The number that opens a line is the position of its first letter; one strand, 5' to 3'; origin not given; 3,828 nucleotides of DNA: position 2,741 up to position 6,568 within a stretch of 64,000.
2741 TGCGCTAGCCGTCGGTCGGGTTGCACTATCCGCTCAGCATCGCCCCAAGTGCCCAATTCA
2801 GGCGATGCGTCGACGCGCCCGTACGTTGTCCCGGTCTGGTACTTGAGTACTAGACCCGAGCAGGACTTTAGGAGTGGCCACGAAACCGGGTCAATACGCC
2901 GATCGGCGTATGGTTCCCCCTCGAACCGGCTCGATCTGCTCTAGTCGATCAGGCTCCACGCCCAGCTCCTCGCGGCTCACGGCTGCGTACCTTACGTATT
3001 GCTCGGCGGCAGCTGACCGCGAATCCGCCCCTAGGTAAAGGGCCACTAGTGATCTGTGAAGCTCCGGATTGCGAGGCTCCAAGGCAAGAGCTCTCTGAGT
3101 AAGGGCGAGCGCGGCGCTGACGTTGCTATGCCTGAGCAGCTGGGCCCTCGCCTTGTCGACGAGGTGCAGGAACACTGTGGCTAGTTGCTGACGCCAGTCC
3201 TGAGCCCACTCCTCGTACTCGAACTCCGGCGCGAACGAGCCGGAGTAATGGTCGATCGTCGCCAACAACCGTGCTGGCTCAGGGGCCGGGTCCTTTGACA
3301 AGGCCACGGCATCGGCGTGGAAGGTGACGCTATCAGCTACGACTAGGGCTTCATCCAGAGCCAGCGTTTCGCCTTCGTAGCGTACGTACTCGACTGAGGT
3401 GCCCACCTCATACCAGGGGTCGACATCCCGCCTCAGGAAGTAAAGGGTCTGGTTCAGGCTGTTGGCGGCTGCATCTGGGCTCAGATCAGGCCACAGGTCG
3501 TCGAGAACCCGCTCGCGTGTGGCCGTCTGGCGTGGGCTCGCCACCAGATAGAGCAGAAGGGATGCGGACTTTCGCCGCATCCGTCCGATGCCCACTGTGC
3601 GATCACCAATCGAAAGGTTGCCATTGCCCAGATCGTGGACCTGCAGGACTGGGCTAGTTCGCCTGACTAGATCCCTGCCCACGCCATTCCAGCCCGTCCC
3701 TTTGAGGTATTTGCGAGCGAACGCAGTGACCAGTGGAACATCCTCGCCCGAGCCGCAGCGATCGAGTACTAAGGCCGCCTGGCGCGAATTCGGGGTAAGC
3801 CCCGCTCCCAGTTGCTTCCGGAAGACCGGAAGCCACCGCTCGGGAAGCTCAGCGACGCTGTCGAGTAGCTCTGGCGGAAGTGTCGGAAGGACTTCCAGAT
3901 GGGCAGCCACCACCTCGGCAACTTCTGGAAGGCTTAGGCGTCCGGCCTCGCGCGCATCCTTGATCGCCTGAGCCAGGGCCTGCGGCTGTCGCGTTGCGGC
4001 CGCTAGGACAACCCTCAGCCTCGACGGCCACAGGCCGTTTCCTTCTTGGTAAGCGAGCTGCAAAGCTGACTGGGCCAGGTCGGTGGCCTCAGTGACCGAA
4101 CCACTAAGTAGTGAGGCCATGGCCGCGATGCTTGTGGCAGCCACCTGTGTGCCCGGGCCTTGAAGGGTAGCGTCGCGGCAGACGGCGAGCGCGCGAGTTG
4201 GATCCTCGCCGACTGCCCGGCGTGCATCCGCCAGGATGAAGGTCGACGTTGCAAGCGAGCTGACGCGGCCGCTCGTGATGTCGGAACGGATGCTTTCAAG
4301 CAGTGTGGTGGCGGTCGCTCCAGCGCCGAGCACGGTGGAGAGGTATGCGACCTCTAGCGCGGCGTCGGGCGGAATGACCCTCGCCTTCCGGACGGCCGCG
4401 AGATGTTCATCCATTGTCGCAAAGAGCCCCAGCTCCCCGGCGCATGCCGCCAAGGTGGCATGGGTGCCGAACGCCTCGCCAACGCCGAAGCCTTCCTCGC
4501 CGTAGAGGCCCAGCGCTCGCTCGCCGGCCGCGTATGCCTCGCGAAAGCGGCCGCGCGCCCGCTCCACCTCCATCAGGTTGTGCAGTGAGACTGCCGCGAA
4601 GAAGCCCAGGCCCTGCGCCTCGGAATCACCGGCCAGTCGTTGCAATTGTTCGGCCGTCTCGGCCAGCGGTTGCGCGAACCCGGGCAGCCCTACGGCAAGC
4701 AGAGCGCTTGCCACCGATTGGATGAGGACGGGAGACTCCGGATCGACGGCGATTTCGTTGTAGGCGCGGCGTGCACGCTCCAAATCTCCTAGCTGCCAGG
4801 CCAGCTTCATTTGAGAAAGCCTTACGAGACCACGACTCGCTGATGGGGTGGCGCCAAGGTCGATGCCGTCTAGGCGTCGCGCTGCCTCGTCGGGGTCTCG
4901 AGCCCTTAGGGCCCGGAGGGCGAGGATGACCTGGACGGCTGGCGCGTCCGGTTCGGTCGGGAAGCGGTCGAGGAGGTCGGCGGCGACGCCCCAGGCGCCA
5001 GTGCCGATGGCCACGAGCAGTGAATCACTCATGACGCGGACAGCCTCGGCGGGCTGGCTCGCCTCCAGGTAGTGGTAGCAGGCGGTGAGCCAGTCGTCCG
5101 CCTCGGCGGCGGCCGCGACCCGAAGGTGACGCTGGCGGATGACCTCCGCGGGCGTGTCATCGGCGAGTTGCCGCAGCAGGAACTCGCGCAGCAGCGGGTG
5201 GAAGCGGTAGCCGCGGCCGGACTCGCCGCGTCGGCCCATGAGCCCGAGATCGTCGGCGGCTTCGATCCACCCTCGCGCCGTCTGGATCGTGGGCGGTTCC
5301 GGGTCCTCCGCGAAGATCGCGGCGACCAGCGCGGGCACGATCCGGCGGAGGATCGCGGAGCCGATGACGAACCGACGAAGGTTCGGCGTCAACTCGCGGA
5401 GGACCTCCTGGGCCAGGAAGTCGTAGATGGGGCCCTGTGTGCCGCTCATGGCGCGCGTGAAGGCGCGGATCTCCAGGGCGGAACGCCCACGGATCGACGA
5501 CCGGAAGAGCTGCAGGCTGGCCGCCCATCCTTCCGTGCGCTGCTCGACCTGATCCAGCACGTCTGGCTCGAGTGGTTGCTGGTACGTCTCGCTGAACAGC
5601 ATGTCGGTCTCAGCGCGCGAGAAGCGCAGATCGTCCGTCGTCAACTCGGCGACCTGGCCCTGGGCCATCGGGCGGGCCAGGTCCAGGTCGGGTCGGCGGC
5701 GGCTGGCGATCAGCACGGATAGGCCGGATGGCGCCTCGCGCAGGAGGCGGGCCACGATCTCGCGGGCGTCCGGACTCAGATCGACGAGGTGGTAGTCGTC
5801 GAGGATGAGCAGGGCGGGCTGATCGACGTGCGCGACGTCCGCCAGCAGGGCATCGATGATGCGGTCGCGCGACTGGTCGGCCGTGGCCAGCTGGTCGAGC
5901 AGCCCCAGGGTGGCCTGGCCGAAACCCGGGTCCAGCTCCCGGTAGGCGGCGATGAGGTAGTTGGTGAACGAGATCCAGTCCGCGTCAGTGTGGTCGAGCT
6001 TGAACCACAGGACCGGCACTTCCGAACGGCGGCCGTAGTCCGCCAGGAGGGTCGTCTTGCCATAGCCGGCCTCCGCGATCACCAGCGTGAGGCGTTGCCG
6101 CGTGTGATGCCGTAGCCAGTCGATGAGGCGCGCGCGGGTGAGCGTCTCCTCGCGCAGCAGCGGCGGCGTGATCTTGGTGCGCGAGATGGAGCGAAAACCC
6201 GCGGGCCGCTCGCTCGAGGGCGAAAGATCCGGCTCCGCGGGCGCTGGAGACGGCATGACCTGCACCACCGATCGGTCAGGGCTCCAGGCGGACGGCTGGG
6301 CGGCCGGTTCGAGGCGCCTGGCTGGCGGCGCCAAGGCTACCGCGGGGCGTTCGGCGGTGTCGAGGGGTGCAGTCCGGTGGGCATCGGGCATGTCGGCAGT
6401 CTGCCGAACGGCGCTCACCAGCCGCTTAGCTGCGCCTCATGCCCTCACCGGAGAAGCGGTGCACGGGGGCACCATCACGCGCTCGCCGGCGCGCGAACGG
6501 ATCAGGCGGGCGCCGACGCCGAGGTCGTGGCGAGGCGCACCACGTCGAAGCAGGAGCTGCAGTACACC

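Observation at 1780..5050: Lower-GC block spanning regulator C-terminus, tiny peptide and HD-GYP sensor N-terminus: a possible swappable peptide-signalling cassette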

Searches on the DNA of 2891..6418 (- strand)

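Call 23: search_rna_families(sources=[L001, L002, L003], threshold=evalue, max_evalue=0.01, show_alignments=3)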
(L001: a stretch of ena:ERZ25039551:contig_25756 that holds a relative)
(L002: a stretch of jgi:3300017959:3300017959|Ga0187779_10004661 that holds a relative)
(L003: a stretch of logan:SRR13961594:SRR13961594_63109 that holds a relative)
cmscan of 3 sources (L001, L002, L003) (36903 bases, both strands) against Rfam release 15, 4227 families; matches with E-value up to 0.01: 3.
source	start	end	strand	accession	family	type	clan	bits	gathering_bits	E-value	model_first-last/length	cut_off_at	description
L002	7074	7157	+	RF01786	c-di-GMP-II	Cis-reg; riboswitch;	CL00127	57.9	53.5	1.8e-10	1-84/84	no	Cyclic di-GMP-II riboswitch aptamer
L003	4393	4476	+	RF01786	c-di-GMP-II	Cis-reg; riboswitch;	CL00127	55.9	53.5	6.7e-10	1-84/84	no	Cyclic di-GMP-II riboswitch aptamer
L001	13428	13511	+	RF01786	c-di-GMP-II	Cis-reg; riboswitch;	CL00127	55.4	53.5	9.2e-10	1-84/84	no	Cyclic di-GMP-II riboswitch aptamer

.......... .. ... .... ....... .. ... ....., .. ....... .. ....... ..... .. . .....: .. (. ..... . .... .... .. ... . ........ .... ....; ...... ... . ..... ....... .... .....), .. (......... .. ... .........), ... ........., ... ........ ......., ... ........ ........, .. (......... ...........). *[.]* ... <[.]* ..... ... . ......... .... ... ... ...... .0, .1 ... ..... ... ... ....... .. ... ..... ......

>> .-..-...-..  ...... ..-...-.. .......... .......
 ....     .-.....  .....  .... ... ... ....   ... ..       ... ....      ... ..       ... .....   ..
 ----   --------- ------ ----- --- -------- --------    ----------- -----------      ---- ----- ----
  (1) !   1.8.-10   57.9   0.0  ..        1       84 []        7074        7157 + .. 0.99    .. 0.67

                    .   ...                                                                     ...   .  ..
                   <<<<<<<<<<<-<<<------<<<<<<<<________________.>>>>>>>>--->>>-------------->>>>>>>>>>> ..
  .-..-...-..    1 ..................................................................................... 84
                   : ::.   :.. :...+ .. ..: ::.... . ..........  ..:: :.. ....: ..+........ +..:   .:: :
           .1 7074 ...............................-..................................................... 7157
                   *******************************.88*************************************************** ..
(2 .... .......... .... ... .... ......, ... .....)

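Call 81: search_rna_families(sources=[L007, L008, L009, L014, L015, L018, L025, L027, L029, L031, L033], threshold=gathering)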
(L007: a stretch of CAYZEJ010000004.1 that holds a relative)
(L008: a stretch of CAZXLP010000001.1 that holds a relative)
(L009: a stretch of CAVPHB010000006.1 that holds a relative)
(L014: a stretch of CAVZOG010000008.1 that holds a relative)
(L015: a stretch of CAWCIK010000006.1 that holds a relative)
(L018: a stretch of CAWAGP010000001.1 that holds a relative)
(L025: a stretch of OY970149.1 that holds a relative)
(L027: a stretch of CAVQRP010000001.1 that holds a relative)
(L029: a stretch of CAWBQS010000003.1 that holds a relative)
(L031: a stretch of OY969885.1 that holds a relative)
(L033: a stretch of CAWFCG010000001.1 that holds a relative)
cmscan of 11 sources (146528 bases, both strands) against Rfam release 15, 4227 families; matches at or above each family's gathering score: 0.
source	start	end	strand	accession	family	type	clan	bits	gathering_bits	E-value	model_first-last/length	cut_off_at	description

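Call 85: search_rna_families(source=L007, start=8230, end=8660, threshold=evalue, max_evalue=5, show_alignments=1)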
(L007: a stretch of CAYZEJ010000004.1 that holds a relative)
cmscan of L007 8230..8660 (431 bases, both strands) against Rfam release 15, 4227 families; matches with E-value up to 5: 1.
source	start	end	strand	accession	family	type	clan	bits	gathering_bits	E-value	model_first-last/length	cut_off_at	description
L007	8589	8621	+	RF01116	Yfr1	Gene; sRNA;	-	15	38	1.9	1-59/59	no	Cyanobacterial functional RNA 1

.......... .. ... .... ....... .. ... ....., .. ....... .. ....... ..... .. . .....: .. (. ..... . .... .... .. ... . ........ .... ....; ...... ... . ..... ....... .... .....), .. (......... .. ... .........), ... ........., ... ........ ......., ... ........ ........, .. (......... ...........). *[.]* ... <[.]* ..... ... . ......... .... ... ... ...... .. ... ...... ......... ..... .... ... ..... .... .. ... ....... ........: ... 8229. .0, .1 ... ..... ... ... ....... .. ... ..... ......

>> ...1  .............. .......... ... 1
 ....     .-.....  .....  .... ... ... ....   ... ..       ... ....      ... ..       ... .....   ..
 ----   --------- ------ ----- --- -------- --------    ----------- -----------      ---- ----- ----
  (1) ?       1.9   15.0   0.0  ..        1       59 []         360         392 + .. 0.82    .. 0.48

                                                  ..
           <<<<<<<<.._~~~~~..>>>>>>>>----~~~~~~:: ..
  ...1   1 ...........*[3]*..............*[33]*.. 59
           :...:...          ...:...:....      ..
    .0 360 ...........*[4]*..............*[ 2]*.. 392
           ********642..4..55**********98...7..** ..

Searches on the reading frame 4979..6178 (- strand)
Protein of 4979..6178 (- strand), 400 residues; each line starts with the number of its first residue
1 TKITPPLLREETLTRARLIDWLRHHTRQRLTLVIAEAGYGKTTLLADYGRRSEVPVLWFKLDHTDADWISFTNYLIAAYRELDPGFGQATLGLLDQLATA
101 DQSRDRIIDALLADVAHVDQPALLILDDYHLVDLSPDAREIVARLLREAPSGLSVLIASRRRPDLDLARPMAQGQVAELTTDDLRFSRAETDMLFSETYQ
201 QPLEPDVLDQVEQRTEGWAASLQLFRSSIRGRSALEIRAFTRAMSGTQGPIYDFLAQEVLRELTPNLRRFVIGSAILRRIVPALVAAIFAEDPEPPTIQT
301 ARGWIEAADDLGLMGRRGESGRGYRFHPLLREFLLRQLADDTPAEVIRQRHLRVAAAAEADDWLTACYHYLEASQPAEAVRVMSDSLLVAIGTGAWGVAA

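Call 61: find_related_loci(query=window:4979-6178:-, collection=metagenome_contigs, flank=6000)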
Query window:4979-6178:- (400 aa) in metagenome_contigs; peptide patterns used: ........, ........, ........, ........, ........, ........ (x = any residue, [..] = any of these).
116 stretches matched a pattern; 16 encode a relative of the query (tblastn E <= 1e-3); 16 distinct loci.
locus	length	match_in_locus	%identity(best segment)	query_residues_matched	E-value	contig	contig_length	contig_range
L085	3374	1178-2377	95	1-400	0e+0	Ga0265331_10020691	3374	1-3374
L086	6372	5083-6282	95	1-400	0e+0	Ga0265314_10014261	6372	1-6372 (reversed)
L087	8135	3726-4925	90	1-400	0e+0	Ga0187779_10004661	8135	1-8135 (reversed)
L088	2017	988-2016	86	1-343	0e+0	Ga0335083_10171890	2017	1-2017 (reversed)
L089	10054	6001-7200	66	1-400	4e-165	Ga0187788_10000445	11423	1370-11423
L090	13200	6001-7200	59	2-400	2e-150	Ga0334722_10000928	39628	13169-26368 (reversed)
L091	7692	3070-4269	59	2-400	2e-150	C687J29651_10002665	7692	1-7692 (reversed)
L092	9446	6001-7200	58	2-400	3e-150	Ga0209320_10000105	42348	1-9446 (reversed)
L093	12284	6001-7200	58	2-400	1e-149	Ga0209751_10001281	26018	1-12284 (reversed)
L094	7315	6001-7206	50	1-400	1e-116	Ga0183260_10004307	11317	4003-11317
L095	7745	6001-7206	50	1-400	2e-116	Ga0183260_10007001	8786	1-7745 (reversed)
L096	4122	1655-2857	48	1-400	1e-116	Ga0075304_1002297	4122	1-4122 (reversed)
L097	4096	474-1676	48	1-400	8e-117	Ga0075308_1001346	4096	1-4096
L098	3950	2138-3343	49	1-400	3e-117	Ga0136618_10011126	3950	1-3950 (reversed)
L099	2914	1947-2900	51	1-316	6e-95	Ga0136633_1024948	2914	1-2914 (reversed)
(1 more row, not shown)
